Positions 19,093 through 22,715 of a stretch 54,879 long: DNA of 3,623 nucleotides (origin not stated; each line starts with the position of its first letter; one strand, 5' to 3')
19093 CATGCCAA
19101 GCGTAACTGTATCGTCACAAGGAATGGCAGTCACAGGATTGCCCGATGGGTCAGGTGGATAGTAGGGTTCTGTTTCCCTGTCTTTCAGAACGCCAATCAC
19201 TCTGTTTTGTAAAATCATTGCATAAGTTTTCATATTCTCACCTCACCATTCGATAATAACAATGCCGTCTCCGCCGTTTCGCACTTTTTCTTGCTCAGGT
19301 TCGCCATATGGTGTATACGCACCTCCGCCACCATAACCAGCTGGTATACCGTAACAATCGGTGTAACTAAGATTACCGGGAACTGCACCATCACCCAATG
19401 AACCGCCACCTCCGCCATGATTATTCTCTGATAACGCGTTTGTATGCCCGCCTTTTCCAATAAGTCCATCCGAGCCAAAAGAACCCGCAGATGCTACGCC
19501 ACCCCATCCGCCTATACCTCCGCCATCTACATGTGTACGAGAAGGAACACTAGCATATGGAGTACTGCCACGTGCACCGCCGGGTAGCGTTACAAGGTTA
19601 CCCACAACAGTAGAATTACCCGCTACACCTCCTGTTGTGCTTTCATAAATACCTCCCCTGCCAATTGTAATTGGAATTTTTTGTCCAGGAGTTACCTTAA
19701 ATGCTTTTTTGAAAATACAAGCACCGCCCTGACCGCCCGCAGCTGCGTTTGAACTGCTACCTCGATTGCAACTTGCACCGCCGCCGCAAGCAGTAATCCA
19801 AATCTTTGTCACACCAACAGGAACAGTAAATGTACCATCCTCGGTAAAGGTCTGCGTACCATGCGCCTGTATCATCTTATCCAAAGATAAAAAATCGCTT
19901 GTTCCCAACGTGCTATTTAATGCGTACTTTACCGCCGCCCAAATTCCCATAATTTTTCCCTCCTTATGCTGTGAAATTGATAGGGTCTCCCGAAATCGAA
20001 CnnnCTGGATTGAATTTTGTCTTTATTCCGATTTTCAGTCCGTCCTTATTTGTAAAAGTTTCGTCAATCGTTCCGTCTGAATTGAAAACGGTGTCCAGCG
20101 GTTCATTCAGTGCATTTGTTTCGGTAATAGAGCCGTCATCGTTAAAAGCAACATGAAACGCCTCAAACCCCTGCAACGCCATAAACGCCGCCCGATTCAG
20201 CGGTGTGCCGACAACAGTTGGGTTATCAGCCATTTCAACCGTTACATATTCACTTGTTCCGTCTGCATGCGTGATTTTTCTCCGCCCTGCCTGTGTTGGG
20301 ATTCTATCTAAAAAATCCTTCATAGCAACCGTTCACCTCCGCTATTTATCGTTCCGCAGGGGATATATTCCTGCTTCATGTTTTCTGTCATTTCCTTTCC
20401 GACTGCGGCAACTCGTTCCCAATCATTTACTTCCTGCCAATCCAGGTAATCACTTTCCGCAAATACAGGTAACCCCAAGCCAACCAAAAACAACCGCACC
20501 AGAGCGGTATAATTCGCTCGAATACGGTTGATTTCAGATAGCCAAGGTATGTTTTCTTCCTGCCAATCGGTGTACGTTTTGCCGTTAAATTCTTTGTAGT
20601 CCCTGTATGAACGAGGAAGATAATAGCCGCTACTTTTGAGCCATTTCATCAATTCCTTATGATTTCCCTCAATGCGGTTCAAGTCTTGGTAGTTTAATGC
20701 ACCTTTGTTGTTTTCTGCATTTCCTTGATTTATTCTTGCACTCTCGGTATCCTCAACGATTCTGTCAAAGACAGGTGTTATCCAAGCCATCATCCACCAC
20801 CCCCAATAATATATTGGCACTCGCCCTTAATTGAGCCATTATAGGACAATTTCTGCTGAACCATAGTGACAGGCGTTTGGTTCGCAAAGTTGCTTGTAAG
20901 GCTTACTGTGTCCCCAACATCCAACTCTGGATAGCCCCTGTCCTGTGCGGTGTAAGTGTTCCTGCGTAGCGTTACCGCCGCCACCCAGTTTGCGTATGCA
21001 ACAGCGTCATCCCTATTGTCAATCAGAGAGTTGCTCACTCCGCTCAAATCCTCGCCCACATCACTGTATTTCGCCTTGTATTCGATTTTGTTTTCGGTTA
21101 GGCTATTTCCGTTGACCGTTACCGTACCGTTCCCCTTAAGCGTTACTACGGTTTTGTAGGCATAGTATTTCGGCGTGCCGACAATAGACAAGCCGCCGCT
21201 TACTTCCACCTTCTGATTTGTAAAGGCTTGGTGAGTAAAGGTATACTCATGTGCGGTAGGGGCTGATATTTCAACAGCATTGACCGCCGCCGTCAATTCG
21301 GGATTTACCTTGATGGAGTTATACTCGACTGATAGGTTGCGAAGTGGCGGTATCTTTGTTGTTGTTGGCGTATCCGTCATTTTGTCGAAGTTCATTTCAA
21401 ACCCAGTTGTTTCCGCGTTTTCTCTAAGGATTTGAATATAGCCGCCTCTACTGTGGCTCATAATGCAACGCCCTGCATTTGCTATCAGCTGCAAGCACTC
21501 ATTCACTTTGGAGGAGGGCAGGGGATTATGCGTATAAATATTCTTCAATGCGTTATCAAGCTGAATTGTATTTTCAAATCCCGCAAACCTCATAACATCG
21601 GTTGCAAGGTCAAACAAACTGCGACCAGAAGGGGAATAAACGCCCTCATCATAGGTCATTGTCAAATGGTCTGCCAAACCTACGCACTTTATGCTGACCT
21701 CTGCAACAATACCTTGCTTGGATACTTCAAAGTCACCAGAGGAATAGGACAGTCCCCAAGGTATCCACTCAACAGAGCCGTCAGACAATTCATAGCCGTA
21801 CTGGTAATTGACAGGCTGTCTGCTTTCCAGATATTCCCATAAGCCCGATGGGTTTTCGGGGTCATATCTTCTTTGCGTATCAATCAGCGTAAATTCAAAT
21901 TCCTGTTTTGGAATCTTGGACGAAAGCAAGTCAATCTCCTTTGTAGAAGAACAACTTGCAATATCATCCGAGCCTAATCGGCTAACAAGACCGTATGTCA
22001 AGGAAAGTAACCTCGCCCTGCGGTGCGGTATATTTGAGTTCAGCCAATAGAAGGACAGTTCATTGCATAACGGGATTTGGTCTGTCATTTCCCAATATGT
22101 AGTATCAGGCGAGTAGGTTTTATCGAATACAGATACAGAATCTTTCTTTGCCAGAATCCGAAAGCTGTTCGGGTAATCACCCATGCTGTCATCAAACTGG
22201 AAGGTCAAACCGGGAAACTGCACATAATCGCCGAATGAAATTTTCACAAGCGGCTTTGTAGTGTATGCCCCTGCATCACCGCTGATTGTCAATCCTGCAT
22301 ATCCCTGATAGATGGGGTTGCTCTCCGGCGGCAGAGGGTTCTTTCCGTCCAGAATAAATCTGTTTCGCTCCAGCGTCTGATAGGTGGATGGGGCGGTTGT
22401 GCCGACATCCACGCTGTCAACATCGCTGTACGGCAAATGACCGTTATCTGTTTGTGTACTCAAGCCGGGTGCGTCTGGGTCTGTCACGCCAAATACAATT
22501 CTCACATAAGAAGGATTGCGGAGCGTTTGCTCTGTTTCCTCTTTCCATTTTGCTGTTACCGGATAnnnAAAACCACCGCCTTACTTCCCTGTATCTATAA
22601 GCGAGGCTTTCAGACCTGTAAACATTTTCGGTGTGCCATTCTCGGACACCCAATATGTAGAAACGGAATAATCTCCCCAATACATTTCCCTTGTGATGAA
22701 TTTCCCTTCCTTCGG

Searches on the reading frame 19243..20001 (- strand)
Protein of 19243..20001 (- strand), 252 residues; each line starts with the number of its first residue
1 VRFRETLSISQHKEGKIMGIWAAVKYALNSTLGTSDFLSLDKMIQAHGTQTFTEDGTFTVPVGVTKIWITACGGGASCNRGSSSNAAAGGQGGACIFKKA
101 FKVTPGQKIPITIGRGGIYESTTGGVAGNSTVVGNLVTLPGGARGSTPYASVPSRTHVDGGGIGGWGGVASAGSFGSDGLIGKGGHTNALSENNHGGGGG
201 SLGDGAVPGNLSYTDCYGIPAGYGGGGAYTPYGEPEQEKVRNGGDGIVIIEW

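Call 50: search_protein_families(library=phrogs, proteins=[window:19243-20001:-], max_evalue=0.00001)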
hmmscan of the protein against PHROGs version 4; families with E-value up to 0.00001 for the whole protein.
window:19243-20001:- (252 aa): 5 families
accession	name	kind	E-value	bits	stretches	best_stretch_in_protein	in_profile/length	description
phrog_863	-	tail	7.4e-20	72.4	1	45-252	396-603/690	tail fiber assembly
phrog_6202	-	tail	1.8e-13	51.5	1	26-252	426-636/636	tail fiber protein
phrog_8139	-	unknown function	1e-12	49.1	1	51-250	234-449/453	-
phrog_4474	-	unknown function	1.9e-09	38.4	1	44-238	147-332/407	-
phrog_11790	-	unknown function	5.7e-06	26.8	1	52-122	19-89/325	-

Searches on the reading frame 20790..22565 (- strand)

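Call 50: search_protein_families(library=phrogs, proteins=[window:20790-22565:-], max_evalue=0.00001)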
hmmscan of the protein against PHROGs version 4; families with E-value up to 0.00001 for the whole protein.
window:20790-22565:- (591 aa): 1 family
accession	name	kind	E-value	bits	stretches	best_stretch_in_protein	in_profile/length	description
phrog_13879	-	unknown function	2.8e-83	281.1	1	4-584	5-542/571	-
